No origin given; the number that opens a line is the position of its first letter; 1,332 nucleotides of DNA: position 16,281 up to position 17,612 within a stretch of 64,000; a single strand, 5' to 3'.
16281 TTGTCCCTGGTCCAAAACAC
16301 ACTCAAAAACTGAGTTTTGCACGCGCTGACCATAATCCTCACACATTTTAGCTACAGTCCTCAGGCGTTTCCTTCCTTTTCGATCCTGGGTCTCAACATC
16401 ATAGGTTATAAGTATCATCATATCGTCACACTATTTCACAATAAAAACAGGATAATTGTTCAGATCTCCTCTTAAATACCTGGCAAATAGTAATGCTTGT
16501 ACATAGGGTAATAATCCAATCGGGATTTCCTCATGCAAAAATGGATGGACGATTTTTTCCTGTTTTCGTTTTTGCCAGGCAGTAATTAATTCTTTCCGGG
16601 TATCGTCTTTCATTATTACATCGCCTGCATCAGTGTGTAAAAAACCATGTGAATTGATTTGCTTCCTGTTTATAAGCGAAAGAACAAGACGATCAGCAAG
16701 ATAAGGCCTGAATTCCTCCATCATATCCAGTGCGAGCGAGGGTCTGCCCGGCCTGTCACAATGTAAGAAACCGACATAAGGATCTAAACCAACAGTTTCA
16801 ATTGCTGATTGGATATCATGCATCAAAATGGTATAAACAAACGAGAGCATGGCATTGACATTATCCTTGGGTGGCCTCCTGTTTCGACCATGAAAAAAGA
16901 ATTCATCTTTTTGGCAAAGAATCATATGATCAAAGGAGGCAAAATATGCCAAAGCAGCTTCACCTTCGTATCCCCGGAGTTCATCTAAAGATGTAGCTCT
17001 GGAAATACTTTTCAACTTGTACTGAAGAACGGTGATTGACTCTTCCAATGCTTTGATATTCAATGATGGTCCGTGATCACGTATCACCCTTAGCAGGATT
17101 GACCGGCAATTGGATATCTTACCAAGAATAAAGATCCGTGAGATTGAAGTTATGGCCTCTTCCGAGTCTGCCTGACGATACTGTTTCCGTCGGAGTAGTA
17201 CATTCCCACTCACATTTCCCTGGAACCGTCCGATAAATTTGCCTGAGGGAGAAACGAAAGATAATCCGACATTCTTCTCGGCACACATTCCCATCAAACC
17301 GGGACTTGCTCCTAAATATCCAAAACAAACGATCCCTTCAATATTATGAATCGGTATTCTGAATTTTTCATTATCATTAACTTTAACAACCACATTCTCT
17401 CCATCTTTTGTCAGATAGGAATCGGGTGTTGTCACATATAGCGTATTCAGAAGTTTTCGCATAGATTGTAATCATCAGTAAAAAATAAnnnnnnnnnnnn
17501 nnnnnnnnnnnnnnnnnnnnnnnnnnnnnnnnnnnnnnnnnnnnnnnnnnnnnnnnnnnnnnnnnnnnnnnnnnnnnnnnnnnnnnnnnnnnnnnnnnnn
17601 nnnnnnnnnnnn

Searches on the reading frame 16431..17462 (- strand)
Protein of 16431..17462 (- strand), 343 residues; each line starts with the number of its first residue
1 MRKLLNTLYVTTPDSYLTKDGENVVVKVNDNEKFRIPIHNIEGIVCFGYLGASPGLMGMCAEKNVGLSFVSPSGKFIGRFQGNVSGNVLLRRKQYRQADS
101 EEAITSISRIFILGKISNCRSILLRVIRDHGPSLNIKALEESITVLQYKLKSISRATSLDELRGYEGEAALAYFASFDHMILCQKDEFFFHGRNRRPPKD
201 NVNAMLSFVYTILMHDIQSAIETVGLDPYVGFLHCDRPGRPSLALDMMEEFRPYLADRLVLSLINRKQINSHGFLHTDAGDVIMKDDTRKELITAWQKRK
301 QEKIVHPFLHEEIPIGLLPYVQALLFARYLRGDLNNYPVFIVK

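Call 3: search_protein_families(library=pfam, proteins=[window:16431-17462:-])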
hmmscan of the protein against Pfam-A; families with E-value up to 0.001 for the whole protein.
window:16431-17462:- (343 aa): 1 family
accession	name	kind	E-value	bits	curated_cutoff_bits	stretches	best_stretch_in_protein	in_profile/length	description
PF01867.21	Cas_Cas1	-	6.7e-108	360.6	22.3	1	8-298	1-283/283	CRISPR associated protein Cas1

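Call 31: find_related_loci(query=A2, collection=metagenome_contigs, flank=10000)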
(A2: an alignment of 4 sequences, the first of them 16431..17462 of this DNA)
Query A2 (343 aa) in metagenome_contigs; peptide patterns used: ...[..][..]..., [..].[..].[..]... (x = any residue, [..] = any of these).
600 stretches matched a pattern (row limit reached: there are more); 550 encode a relative of the query (tblastn E <= 1e-3); the best 80 are kept; 80 distinct loci.
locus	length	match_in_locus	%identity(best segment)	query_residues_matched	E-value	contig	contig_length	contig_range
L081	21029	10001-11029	65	1-343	3e-162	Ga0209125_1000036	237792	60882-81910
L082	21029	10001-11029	66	1-343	5e-159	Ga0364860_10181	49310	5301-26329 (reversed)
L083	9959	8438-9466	66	1-343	6e-155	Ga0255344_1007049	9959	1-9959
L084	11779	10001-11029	59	1-343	1e-145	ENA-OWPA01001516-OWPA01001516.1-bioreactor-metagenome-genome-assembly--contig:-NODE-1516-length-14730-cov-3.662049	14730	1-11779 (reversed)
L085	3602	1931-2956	60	1-342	2e-147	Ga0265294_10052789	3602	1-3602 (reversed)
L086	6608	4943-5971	60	1-343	2e-141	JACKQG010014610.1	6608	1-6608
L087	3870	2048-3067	59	1-340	4e-145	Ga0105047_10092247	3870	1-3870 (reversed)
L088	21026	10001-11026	60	1-343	3e-139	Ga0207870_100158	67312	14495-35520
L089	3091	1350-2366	57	5-343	7e-145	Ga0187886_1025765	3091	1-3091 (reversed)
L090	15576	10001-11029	59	1-343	2e-138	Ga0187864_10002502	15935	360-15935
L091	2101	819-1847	59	1-343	8e-148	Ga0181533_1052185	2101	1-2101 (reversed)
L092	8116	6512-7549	58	1-343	4e-138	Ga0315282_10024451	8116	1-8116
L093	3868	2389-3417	59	1-343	3e-141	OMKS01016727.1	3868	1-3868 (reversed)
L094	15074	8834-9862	59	1-343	3e-137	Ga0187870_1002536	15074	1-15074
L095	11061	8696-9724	59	1-343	3e-137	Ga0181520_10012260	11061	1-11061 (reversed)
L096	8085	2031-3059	58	1-343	3e-137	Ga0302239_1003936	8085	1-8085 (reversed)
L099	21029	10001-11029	59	1-343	2e-136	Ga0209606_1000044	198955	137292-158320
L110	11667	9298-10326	57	1-343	1e-134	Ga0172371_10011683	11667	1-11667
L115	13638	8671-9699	56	1-343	2e-133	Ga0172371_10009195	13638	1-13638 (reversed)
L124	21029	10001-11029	56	1-343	2e-132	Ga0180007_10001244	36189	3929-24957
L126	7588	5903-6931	56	1-343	5e-132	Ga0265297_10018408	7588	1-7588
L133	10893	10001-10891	62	1-297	2e-130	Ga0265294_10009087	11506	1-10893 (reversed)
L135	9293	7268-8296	55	1-343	2e-129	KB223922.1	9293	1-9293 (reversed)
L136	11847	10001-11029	55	1-343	3e-129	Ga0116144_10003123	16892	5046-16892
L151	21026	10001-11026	54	1-343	8e-127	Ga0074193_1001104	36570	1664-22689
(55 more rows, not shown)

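Call 36: search_protein_families(library=pfam, proteins=[L090:8788-9366:+, L126:4642-5265:+, L096:259-1350:+, L095:7592-8638:+, L115:7700-8674:+, L124:7311-8324:+, L135:5803-6621:+, L151:8321-9334:+, L099:8137-9357:+, L133:7885-9315:+], max_evalue=0.01)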
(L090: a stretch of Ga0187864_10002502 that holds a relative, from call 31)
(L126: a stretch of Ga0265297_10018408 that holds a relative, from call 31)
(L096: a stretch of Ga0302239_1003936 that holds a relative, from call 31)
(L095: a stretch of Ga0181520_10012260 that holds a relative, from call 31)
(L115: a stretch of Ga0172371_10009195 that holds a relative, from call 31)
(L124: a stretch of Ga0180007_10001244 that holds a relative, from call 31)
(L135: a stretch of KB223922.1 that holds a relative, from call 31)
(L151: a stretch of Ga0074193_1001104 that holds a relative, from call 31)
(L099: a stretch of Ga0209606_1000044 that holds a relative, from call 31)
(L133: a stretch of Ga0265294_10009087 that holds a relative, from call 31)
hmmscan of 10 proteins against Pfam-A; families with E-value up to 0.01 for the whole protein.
L090:8788-9366:+ (192 aa): 1 family
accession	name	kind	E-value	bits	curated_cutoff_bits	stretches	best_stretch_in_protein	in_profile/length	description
PF05635.17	23S_rRNA_IVP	-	2.3e-06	28.2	33.8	1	21-90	8-72/106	23S rRNA-intervening sequence protein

L126:4642-5265:+ (207 aa): 1 family
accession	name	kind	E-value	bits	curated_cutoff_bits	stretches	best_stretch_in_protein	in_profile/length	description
PF05635.17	23S_rRNA_IVP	-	1.7e-05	25.5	33.8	1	58-105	27-72/106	23S rRNA-intervening sequence protein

L096:259-1350:+ (363 aa): 1 family
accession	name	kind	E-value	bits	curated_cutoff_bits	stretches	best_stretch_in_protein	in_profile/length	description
PF02661.23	Fic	-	6.7e-13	49.7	24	1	124-229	1-92/93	Fic/DOC family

L095:7592-8638:+ (348 aa): 2 families
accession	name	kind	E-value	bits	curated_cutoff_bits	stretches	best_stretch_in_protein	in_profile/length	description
PF02661.23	Fic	-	2.7e-14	54.2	24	1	108-211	2-91/93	Fic/DOC family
PF22168.2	DIP2311-like_C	-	0.0021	18.7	27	1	311-345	28-62/63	Transcriptional regulator DIP2311-like, C-terminal domain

L115:7700-8674:+ (324 aa): 2 families
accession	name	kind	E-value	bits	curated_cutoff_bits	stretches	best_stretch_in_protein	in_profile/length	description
PF13310.11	Virulence_RhuM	-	5.9e-22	78.6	33.7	1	64-130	1-70/252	Virulence protein RhuM family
PF02661.23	Fic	-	2.8e-11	44.6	24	1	221-281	21-93/93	Fic/DOC family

L124:7311-8324:+ (337 aa): 2 families
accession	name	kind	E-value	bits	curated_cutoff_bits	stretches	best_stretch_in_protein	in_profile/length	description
PF13310.11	Virulence_RhuM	-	2.7e-23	83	33.7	1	74-150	1-79/252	Virulence protein RhuM family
PF02661.23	Fic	-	4.6e-12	47.1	24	1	216-291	10-93/93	Fic/DOC family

L135:5803-6621:+ (272 aa): 1 family
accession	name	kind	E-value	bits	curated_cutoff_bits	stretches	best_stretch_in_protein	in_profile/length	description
PF02661.23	Fic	-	3.2e-17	63.6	24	1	81-192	1-91/93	Fic/DOC family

L151:8321-9334:+ (337 aa): 2 families
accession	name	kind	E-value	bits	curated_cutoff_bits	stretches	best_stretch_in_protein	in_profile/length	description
PF13310.11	Virulence_RhuM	-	8.6e-21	74.8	33.7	1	75-130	15-70/252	Virulence protein RhuM family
PF02661.23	Fic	-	8.5e-12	46.2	24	1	227-282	30-93/93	Fic/DOC family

L099:8137-9357:+ (406 aa): 2 families
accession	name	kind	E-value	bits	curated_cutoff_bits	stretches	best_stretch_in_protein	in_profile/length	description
PF06250.17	YhcG_C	-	8.5e-54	182.1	32.5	1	242-393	3-154/157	YhcG PDDEXK nuclease domain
PF17761.7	DUF1016_N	-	1.6e-22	80.5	32.8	1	45-216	6-137/137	DUF1016 N-terminal domain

L133:7885-9315:+ (476 aa): 3 families
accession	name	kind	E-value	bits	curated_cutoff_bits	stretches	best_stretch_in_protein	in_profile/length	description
PF21247.3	Fic-like_C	-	7e-25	87.2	27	1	403-466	1-64/64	Filamentation induced by cAMP protein Fic-like, C-terminal domain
PF04326.19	SLFN_AlbA_2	-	7.1e-18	65.7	25.3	1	17-135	1-118/118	Schlafen, AlbA_2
PF13749.12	HATPase_c_4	-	2.2e-14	53.7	26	1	292-355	5-70/89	Putative ATP-dependent DNA helicase recG C-terminal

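Call 37: search_protein_families(library=padloc, proteins=[L090:8788-9366:+, L126:4642-5265:+, L096:259-1350:+, L095:7592-8638:+, L115:7700-8674:+, L124:7311-8324:+, L135:5803-6621:+, L151:8321-9334:+, L099:8137-9357:+, L133:7885-9315:+], max_evalue=0.00001)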
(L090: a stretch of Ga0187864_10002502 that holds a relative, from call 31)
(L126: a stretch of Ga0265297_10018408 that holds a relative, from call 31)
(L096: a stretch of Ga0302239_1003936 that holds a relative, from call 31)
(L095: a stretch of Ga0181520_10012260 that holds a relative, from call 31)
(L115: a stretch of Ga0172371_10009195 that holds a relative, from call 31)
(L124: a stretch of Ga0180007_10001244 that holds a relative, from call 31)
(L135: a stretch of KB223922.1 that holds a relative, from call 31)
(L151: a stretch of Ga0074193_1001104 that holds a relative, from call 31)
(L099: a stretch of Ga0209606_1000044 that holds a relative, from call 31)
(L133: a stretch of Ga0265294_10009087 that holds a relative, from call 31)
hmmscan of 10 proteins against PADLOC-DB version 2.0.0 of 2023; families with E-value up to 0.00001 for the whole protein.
L090:8788-9366:+ (192 aa): 0 families

L126:4642-5265:+ (207 aa): 0 families

L096:259-1350:+ (363 aa): 7 families
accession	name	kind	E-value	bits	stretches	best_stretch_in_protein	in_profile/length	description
PDLC03963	SoFic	-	2.2e-31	107.6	1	63-309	52-286/361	-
PDLC04836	PDC-S04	-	1.3e-16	58.5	1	51-259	9-210/244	-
PDLC04839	PDC-S04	-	1.1e-14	52.6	1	119-259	53-184/205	-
PDLC04837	PDC-S04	-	5.5e-13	46.7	1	63-263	21-210/234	-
PDLC04840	PDC-S04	-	9.3e-13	46.4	1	67-231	11-175/227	-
PDLC04966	PDC-S24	-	1.3e-11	42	1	121-262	228-369/497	-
PDLC04838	PDC-S04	-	1e-07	30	1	196-254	128-187/209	-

L095:7592-8638:+ (348 aa): 7 families
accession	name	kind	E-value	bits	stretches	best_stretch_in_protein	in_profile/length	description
PDLC03963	SoFic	-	7.9e-32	109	1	30-323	37-317/361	-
PDLC04836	PDC-S04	-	1.2e-18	65.2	1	34-244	9-212/244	-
PDLC04840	PDC-S04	-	3e-16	57.8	1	50-214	11-175/227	-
PDLC04837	PDC-S04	-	9.4e-15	52.5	1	45-246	20-210/234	-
PDLC04966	PDC-S24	-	4.1e-13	47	1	97-248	221-372/497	-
PDLC04839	PDC-S04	-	6.3e-13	46.9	1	97-241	48-183/205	-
PDLC04838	PDC-S04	-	1.5e-06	26.1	1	183-232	132-182/209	-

L115:7700-8674:+ (324 aa): 38 families (the best 25 are shown)
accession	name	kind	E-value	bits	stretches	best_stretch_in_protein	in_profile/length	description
PDLC04964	PDC-S23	-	7.3e-122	404.7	1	7-320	5-327/331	-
PDLC04965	PDC-S23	-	1.7e-119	397.1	1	6-321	5-324/327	-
PDLC04963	PDC-S23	-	2.8e-107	356.8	1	7-321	3-308/312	-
PDLC04854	PDC-S05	-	8.5e-73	242.5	1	2-208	2-207/212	-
PDLC04848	PDC-S05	-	6.8e-58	194.5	2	7-219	4-216/291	-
PDLC04858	PDC-S05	-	2.2e-55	184.2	1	5-132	4-131/138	-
PDLC04874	PDC-S05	-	5.4e-55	183.4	1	1-141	1-138/165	-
PDLC04872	PDC-S05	-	1.4e-52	175.6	1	6-145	5-146/152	-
PDLC04843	PDC-S05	-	1.9e-51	173.3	1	1-133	1-133/330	-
PDLC04870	PDC-S05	-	1.9e-50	169.3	1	4-133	7-136/214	-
PDLC04879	PDC-S05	-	1e-49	167.6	1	5-129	4-130/285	-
PDLC04853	PDC-S05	-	2.7e-49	166.1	1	1-131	1-134/336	-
PDLC04876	PDC-S05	-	6.9e-49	163.9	1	5-134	7-139/174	-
PDLC04851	PDC-S05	-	2.1e-48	163.2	1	5-138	9-145/342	-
PDLC04852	PDC-S05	-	8.2e-47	157.8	1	4-132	9-140/346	-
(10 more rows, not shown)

L124:7311-8324:+ (337 aa): 39 families (the best 25 are shown)
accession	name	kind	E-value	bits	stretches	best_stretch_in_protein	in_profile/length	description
PDLC04965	PDC-S23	-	2e-123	410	1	16-335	5-325/327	-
PDLC04964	PDC-S23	-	1.3e-120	400.6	1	17-334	5-328/331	-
PDLC04963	PDC-S23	-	7.4e-113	375.1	1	17-335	3-309/312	-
PDLC04854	PDC-S05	-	3.4e-70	234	1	16-218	4-207/212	-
PDLC04848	PDC-S05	-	2e-56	189.7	2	17-228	4-215/291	-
PDLC04858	PDC-S05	-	7.3e-56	185.7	1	16-141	5-130/138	-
PDLC04874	PDC-S05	-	2.7e-53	177.9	1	11-145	1-133/165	-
PDLC04870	PDC-S05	-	1e-52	176.6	1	12-151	5-144/214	-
PDLC04872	PDC-S05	-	3.2e-52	174.4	1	16-149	5-141/152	-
PDLC04843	PDC-S05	-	1.1e-51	174.1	1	12-142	2-132/330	-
PDLC04879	PDC-S05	-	7.1e-51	171.3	1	15-137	4-127/285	-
PDLC04853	PDC-S05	-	1.1e-50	170.7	1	11-151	1-142/336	-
PDLC04876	PDC-S05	-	5.1e-50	167.6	1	14-159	6-154/174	-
PDLC04851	PDC-S05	-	2.6e-49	166.1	1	11-154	5-151/342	-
PDLC04852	PDC-S05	-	1.9e-48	163.1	1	10-153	5-150/346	-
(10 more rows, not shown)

L135:5803-6621:+ (272 aa): 6 families
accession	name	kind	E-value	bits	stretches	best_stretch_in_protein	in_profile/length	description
PDLC04840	PDC-S04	-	4.9e-32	109.5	1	25-218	16-198/227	-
PDLC04836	PDC-S04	-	2e-31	107.1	1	7-222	12-215/244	-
PDLC04837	PDC-S04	-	9.4e-24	82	1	10-220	15-209/234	-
PDLC03963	SoFic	-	3.4e-22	77.3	1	13-221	49-245/361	-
PDLC04839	PDC-S04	-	7.1e-16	56.5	1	44-218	21-185/205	-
PDLC04966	PDC-S24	-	9.9e-11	39.1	1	77-191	227-333/497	-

L151:8321-9334:+ (337 aa): 38 families (the best 25 are shown)
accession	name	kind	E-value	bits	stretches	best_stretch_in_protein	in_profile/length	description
PDLC04965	PDC-S23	-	2.1e-118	393.5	1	8-325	4-324/327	-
PDLC04964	PDC-S23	-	1.2e-114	380.9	1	8-324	3-327/331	-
PDLC04963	PDC-S23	-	3.2e-105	350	1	10-325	3-308/312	-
PDLC04854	PDC-S05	-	2.2e-64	215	1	8-189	3-189/212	-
PDLC04848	PDC-S05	-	9.6e-54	180.9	2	11-186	5-184/291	-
PDLC04872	PDC-S05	-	3.3e-51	171.1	1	8-142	4-143/152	-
PDLC04843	PDC-S05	-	4.7e-51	171.9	1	7-132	4-132/330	-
PDLC04858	PDC-S05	-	7.6e-50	166.2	1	8-131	4-130/138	-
PDLC04879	PDC-S05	-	9.5e-49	164.4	1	7-128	3-128/285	-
PDLC04853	PDC-S05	-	1.7e-48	163.5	1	7-131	4-134/336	-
PDLC04874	PDC-S05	-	1.3e-47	159.5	1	10-141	7-138/165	-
PDLC04852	PDC-S05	-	2.1e-47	159.7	1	7-132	9-140/346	-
PDLC04851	PDC-S05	-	4.9e-46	155.4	1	7-132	8-139/342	-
PDLC04870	PDC-S05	-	5.8e-46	154.6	1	7-132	7-135/214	-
PDLC04876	PDC-S05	-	8.3e-46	153.9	1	7-132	6-137/174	-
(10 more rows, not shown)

L099:8137-9357:+ (406 aa): 26 families (the best 25 are shown)
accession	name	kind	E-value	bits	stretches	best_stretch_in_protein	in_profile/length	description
PDLC04807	PDC-S02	-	2.8e-121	403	1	31-402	10-342/351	-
PDLC04803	PDC-S02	-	1.6e-88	294.9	1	107-400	13-259/269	-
PDLC04810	PDC-S02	-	5.4e-75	250.8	1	31-395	8-340/355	-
PDLC04795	PDC-S02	-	7.4e-72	240.5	1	29-398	19-343/357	-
PDLC04831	PDC-S02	-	1.1e-67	226.9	1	33-395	10-337/346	-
PDLC04820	PDC-S02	-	1.7e-65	219.3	2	169-402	122-323/332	-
PDLC04822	PDC-S02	-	4.7e-61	205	1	35-365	11-292/294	-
PDLC04827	PDC-S02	-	1.1e-50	170.5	1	33-297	9-231/234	-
PDLC04813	PDC-S02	-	4.4e-49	164.7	1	242-399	7-162/175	-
PDLC04817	PDC-S02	-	5.7e-30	102.8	1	169-273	103-208/286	-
PDLC01464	PD_DExK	-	9.5e-30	101.6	1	174-318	2-126/126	"CAS-I,CAS-II,CAS-III,CAS-IV,CAS-V,CAS-VI; associated"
PDLC04798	PDC-S02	-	4.8e-28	96.8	1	235-387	43-193/222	-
PDLC04802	PDC-S02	-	6.1e-27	92.8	2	274-396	69-168/171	-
PDLC04823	PDC-S02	-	6e-24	82.7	2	170-227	31-88/175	-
PDLC04812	PDC-S02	-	3.8e-22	76.8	2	36-125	10-98/151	-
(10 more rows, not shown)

L133:7885-9315:+ (476 aa): 3 families
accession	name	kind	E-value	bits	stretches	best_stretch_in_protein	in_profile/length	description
PDLC02402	Aga_SIR2-PNTD1-PNTD2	-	3.5e-10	36.6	1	233-313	410-488/876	Class I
PDLC02418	Aga_SIR2-Kinase-PNTD1-PNTD2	-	5.2e-08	29.5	1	222-312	279-365/756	Class I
PDLC02394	pAgo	-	5e-07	25.8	0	267-351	315-411/1121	-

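Call 47: search_protein_families(library=pfam, proteins=[L081:8547-9224:+, L086:4092-4943:+, L115:6121-6996:+, L124:8550-9257:+, L136:8843-9364:+, L110:7433-8107:-, L087:961-1287:+], max_evalue=1)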
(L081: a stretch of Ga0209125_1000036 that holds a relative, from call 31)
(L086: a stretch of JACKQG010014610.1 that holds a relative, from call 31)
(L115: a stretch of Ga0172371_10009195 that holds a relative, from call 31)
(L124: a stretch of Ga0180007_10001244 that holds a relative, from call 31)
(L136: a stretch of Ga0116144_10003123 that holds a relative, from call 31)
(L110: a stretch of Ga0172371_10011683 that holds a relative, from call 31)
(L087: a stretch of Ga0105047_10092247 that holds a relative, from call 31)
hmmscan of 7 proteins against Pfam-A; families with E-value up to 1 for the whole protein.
L081:8547-9224:+ (225 aa): 1 family
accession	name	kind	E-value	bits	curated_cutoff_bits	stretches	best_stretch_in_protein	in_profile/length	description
PF01797.21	Y1_Tnp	-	0.0055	17.3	23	1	9-66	7-65/121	Transposase IS200 like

L086:4092-4943:+ (283 aa): 2 families
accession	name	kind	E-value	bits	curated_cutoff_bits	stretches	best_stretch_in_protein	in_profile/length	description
PF02498.22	Bro-N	-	1.6e-12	48.3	25.6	1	26-114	4-91/96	BRO family, N-terminal domain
PF19575.5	HTH_58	-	0.28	11.6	23.8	1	245-265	2-22/62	Helix-turn-helix domain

L115:6121-6996:+ (291 aa): 10 families
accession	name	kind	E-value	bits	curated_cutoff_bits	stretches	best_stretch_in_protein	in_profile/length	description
PF13646.12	HEAT_2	-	6.2e-13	49.3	27.7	2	52-108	23-76/88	HEAT repeats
PF02985.28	HEAT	-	1.5e-10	40.8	23.5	2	65-87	4-26/31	HEAT repeat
PF13513.12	HEAT_EZ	-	5.5e-09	36.8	27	2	62-86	29-53/55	HEAT-like repeat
PF03130.22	HEAT_PBS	-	0.00035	21.3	20.9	0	19-34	9-24/27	PBS lyase HEAT-like repeat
PF12717.13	Cnd1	-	0.0051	17.3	26.4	1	40-142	35-142/162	non-SMC mitotic condensation complex subunit 1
PF00514.29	Arm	-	0.0064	17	20.6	1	27-54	13-40/41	Armadillo/beta-catenin-like repeat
PF19148.5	DUF5830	-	0.012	16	26.8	1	117-170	59-111/114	Family of unknown function (DUF5830)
PF12674.12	Zn_ribbon_2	-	0.12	13.6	22.5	1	138-184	2-51/81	Putative zinc ribbon domain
PF25151.1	TPR_Trm732_C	-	0.14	12.5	27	0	27-54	98-125/159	Trm732, C-terminal TPR repeats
PF11004.14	Kdo_hydroxy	-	0.19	11.4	25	1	50-111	53-114/275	3-deoxy-D-manno-oct-2-ulosonic acid (Kdo) hydroxylase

L124:8550-9257:+ (235 aa): 0 families

L136:8843-9364:+ (173 aa): 1 family
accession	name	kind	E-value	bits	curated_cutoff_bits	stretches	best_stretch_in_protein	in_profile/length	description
PF05635.17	23S_rRNA_IVP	-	2.4e-25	89.2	33.8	1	11-117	1-105/106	23S rRNA-intervening sequence protein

L110:7433-8107:- (224 aa): 0 families

L087:961-1287:+ (108 aa): 0 families

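Call 88: search_dna_similar(query=window:16431-17462:-, collection=plasmids, mode=protein, max_rows=40, max_evalue=1e-60)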
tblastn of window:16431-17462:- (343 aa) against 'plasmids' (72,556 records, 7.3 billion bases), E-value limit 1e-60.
Records with a match: 44; places in all: 44; records where one place covers at least 80% of the query: 44.
Best place of each record, by identity: <60% 44.
By first word of the organism name: Bacillus 9; Streptomyces 6; Nitratidesulfovibrio 4; Thermus 4; Deinococcus 3; Paenibacillus 2; Acidisoma 2; Zymomonas 2; Parabacteroides 1; Phocaeicola 1; and 10 more.
By predicted mobility (MOB-suite, as given by PLSDB): non-mobilizable 39; mobilizable 3; conjugative 2.
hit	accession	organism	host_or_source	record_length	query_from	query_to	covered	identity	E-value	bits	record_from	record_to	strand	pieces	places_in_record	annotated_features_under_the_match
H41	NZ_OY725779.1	Parabacteroides distasonis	-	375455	1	343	100%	57.4%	2e-119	386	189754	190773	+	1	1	cas1c: type I-C CRISPR-associated endonuclease Cas1c | cas4: CRISPR-associated protein Cas4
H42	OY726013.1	Phocaeicola massiliensis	-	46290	1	343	100%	57.4%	2e-119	385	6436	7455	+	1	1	record has no annotation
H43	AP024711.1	Leptolinea sp. HRD-7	-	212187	1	340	99%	55.9%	7e-126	404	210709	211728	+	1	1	cas1-2: CRISPR-associated endonuclease Cas1 2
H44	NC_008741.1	Nitratidesulfovibrio vulgaris DP4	-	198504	1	343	100%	54.2%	7e-113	367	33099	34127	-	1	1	cas1c: type I-C CRISPR-associated endonuclease Cas1c | cas4: CRISPR-associated protein Cas4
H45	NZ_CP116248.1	Nitratidesulfovibrio vulgaris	swine finishing facility waste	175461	1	343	100%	53.9%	2e-112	366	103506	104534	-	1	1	cas1c: type I-C CRISPR-associated endonuclease Cas1c | cas4: CRISPR-associated protein Cas4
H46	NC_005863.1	Nitratidesulfovibrio vulgaris str. Hildenborough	-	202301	1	343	100%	53.9%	2e-112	365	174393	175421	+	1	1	cas1c: type I-C CRISPR-associated endonuclease Cas1c | cas4: CRISPR-associated protein Cas4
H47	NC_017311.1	Nitratidesulfovibrio vulgaris RCH1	-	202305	1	343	100%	53.9%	2e-112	365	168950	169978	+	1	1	cas1c: type I-C CRISPR-associated endonuclease Cas1c | cas4: CRISPR-associated protein Cas4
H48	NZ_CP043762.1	Paenibacillus sp. 37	whole organism,rhizosphere of Abies ...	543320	1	343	100%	53.6%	3e-114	371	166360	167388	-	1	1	cas1c: type I-C CRISPR-associated endonuclease Cas1c | cas4: CRISPR-associated protein Cas4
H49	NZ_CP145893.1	Paenibacillus amylolyticus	whole organism,soil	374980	1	343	100%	53.6%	3e-114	371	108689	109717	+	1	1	cas1c: type I-C CRISPR-associated endonuclease Cas1c | cas4: CRISPR-associated protein Cas4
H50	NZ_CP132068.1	Bacillus mycoides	whole organism,soil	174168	1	343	100%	52.5%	3e-109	356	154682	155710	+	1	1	cas1c: type I-C CRISPR-associated endonuclease Cas1c | cas4: CRISPR-associated protein Cas4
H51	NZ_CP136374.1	Bacillus mycoides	whole organism,soil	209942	1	343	100%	52.5%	3e-109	356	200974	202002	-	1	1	cas1c: type I-C CRISPR-associated endonuclease Cas1c | cas4: CRISPR-associated protein Cas4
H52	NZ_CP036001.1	Bacillus mycoides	cell culture,soil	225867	1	343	100%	52.2%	1e-108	355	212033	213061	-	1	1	cas1c: type I-C CRISPR-associated endonuclease Cas1c | cas4: CRISPR-associated protein Cas4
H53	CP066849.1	Bacillus mycoides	single cell,soil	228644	1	343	100%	52.2%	1e-108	355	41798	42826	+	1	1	cas1c: type I-C CRISPR-associated endonuclease Cas1 | cas4: CRISPR-associated protein Cas4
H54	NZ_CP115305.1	Bacillus cereus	microbe,Penaeus vannamei pond water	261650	1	343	100%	51.9%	3e-109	356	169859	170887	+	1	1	cas1c: type I-C CRISPR-associated endonuclease Cas1c | cas4: CRISPR-associated protein Cas4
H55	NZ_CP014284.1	Bacillus thuringiensis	cell culture,soil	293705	1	343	100%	51.9%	1e-108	355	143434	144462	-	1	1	cas1c: type I-C CRISPR-associated endonuclease Cas1c | cas4: CRISPR-associated protein Cas4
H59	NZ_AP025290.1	Treponema saccharophilum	-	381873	1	343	100%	50.7%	1e-104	343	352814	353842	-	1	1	cas1c: type I-C CRISPR-associated endonuclease Cas1c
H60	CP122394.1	Geminicoccaceae bacterium SCSIO 64248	Montipora informis (coral)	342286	1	343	100%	50.4%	3e-107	351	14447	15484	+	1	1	cas1c: type I-C CRISPR-associated endonuclease Cas1c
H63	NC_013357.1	Zymomonas mobilis subsp. mobilis NCIMB 11163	-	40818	1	343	100%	49.6%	3e-100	331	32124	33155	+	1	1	cas1c: type I-C CRISPR-associated endonuclease Cas1c | cas4: CRISPR-associated protein Cas4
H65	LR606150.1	Rhizobium sp. Q54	paddy soil contaminated with arsenic ...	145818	6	343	99%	49.1%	8e-92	306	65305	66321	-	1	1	type I-C CRISPR-associated endonuclease Cas1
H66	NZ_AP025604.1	Thermus thermophilus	-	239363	2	343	100%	48.0%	2e-92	308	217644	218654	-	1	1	cas1c: type I-C CRISPR-associated endonuclease Cas1c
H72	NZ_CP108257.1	Streptomyces sp. NBC_00057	-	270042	3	337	98%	43.8%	4e-77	264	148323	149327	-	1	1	cas1c: type I-C CRISPR-associated endonuclease Cas1c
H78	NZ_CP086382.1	Deinococcus radiophilus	Harpadon nehereus,cell culture,2 Mrad ...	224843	1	341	99%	40.7%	3e-74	256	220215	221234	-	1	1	cas1c: type I-C CRISPR-associated endonuclease Cas1c | cas4: CRISPR-associated protein Cas4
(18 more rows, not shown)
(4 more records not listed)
